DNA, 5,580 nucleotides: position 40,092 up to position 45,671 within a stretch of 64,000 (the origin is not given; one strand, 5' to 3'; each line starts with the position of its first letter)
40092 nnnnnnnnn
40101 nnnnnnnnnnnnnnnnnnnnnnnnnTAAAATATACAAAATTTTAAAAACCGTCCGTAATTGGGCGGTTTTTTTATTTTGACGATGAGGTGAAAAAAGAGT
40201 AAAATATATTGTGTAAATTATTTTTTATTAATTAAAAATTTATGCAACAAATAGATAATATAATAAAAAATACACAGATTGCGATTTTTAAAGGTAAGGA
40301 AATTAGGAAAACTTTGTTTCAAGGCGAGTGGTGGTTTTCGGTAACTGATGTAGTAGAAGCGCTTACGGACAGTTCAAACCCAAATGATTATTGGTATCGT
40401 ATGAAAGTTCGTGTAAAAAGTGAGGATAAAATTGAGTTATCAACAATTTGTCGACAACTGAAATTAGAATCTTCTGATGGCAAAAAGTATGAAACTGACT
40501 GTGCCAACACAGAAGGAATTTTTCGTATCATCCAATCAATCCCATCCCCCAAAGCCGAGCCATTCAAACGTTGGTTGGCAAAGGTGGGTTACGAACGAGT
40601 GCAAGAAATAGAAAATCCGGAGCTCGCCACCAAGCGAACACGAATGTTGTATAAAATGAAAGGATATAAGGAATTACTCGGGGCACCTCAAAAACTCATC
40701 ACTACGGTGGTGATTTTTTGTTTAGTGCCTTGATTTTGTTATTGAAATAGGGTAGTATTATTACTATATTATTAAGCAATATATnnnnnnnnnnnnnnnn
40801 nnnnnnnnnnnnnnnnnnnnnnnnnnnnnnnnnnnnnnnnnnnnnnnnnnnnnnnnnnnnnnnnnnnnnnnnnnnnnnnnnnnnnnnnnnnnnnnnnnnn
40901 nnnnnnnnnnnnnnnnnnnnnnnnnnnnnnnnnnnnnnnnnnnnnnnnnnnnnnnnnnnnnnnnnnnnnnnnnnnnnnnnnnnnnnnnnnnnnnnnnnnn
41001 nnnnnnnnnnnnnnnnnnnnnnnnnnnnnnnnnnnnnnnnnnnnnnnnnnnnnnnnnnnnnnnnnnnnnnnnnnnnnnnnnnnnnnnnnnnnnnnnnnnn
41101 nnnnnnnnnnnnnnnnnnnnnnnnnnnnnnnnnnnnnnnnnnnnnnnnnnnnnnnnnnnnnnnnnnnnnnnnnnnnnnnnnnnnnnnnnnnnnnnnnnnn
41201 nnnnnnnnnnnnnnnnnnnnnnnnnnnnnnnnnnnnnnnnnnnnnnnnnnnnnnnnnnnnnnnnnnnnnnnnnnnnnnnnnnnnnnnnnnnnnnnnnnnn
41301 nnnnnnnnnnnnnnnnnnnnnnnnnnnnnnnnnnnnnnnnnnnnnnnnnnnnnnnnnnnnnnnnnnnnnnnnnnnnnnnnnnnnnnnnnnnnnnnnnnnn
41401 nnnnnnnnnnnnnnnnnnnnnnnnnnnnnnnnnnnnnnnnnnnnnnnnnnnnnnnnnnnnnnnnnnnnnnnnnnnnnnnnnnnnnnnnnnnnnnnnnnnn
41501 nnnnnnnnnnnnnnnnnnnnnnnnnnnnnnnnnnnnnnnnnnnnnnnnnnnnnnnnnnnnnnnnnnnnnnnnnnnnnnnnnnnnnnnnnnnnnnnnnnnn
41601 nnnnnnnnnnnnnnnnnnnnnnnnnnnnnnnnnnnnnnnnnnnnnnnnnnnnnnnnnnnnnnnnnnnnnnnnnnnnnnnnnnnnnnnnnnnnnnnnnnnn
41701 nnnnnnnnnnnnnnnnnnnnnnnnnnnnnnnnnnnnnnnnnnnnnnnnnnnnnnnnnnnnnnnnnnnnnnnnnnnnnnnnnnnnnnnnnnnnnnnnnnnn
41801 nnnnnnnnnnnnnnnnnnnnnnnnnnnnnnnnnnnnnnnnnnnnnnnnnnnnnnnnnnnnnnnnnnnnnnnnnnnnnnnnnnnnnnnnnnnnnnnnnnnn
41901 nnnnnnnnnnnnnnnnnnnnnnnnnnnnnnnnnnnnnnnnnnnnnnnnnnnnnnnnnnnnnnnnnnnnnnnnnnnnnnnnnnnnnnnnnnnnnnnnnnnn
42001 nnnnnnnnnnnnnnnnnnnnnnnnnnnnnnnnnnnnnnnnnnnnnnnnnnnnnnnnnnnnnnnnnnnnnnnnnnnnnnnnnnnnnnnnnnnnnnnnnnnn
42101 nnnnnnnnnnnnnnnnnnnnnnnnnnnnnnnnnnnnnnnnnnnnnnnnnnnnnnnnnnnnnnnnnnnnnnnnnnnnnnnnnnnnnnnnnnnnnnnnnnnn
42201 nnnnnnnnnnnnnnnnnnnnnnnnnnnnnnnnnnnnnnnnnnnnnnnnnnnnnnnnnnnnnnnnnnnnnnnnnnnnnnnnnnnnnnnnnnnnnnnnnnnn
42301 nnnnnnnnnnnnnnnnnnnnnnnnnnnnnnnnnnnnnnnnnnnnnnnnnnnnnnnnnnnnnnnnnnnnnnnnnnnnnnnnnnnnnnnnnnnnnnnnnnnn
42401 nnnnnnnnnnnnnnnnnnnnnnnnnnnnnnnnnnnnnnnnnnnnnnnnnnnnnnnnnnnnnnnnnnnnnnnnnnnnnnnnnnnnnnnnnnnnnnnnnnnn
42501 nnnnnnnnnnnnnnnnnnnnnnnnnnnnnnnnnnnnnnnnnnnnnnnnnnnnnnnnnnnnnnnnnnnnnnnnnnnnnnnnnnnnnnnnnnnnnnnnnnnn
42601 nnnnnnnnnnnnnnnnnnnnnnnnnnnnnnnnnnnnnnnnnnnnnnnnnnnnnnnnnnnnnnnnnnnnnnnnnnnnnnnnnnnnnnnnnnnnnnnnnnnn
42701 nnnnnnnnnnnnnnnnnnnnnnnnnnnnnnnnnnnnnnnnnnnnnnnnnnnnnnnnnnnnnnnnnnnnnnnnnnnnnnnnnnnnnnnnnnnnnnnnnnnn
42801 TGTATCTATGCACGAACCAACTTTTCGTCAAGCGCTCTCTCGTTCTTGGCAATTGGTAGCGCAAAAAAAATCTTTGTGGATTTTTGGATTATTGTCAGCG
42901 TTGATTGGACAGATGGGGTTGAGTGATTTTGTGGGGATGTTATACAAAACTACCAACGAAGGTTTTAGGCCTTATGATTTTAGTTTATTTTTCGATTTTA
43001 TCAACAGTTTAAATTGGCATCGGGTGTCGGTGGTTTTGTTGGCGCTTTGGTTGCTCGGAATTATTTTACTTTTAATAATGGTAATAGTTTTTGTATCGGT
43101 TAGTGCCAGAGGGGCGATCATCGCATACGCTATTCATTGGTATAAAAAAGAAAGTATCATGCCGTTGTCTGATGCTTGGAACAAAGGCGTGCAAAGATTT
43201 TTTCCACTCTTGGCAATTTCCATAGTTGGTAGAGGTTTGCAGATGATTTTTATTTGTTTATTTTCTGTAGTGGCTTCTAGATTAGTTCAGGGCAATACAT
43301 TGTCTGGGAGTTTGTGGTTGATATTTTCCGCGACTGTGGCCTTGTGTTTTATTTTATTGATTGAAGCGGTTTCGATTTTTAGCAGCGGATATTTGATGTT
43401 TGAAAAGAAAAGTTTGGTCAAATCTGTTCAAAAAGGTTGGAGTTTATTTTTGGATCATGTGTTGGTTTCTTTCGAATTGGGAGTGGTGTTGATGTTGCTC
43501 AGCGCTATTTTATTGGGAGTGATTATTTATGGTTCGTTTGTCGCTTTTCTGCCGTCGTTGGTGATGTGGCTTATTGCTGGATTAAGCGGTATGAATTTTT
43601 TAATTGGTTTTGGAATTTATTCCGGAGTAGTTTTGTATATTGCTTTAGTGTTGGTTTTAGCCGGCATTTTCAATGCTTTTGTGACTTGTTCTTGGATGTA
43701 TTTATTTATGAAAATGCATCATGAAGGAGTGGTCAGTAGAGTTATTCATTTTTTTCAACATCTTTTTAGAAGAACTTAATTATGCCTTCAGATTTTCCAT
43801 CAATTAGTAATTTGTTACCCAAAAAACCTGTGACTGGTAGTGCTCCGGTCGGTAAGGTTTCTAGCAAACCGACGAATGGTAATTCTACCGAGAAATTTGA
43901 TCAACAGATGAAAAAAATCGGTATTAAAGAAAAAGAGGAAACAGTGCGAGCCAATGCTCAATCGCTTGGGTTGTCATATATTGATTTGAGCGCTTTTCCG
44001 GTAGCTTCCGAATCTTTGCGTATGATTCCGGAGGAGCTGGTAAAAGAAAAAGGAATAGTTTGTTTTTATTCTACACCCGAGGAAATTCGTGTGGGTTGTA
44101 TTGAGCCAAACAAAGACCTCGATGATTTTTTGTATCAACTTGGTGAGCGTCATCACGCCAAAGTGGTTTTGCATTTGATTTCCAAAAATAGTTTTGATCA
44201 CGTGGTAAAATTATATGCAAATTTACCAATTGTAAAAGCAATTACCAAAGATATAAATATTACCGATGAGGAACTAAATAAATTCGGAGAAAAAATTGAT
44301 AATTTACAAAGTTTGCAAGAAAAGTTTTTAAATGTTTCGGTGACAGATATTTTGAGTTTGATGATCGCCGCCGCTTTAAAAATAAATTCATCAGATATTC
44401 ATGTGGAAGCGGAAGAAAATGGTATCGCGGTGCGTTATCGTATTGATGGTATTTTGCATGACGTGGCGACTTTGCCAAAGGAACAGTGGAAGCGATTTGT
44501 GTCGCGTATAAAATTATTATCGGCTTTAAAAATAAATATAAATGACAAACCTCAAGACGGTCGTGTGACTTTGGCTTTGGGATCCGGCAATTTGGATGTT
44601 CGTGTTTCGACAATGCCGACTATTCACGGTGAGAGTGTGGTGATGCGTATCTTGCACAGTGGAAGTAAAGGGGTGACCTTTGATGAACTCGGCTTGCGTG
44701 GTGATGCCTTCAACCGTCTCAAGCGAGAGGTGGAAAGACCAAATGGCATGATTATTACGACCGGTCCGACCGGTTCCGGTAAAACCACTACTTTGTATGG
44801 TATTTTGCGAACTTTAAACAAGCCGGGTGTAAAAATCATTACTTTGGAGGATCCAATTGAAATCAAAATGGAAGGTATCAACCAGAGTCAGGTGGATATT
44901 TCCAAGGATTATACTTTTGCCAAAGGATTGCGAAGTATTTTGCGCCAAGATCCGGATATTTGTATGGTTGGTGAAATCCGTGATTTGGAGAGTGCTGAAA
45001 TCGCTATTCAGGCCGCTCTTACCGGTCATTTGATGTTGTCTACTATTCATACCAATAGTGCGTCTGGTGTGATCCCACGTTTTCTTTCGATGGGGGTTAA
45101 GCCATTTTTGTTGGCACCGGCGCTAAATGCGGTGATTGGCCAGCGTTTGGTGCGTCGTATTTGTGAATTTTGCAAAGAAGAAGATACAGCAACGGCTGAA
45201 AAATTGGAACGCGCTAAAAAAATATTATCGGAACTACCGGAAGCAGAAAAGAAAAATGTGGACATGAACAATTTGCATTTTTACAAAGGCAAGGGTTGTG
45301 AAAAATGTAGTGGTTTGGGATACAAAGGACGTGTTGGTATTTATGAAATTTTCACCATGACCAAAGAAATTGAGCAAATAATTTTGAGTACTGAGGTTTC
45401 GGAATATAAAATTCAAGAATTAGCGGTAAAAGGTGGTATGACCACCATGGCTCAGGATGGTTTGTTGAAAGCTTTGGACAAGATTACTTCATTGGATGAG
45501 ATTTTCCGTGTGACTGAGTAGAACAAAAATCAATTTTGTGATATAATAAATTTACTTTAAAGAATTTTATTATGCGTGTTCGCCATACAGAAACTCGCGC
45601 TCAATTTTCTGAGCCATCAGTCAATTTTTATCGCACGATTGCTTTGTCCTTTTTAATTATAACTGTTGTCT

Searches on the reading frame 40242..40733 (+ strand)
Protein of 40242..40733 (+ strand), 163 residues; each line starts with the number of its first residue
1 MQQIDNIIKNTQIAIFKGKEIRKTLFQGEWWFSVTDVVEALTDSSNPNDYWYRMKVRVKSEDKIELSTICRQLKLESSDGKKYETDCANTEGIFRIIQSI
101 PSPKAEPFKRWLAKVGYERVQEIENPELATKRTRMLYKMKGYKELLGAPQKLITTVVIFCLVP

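Call 34: search_protein_families(library=pfam, proteins=[window:40242-40733:+], max_evalue=0.001)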
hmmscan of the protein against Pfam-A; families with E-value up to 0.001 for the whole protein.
window:40242-40733:+ (163 aa): 1 family
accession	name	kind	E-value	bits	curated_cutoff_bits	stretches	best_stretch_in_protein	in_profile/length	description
PF02498.22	Bro-N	-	8.2e-16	58.8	25.6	1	22-114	3-92/96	BRO family, N-terminal domain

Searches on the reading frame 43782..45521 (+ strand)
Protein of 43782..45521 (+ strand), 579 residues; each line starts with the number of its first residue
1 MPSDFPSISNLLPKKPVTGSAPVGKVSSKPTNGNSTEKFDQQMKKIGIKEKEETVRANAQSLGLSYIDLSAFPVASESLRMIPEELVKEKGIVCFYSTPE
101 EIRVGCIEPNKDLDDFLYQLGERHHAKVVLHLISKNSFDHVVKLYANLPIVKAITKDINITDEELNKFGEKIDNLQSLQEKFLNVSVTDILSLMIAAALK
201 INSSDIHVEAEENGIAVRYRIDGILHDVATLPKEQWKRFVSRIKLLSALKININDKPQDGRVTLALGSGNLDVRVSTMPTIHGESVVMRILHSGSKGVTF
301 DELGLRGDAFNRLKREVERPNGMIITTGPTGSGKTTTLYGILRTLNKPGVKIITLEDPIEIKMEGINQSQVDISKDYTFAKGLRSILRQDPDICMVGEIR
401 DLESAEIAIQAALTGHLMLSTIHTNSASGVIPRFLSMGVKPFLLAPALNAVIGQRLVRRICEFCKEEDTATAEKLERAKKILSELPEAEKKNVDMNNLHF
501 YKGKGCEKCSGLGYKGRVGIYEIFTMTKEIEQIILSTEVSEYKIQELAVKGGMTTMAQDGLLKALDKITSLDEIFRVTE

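Call 34: search_protein_families(library=pfam, proteins=[window:43782-45521:+], max_evalue=0.001)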
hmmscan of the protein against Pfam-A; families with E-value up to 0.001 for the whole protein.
window:43782-45521:+ (579 aa): 2 families
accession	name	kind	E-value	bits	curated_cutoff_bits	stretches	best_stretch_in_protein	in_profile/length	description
PF00437.27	T2SSE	-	6.1e-121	404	24.9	1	187-576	8-370/370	Type II/IV secretion system protein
PF05157.20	MshEN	-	0.00066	20.1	23.1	0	62-139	1-77/90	MshEN domain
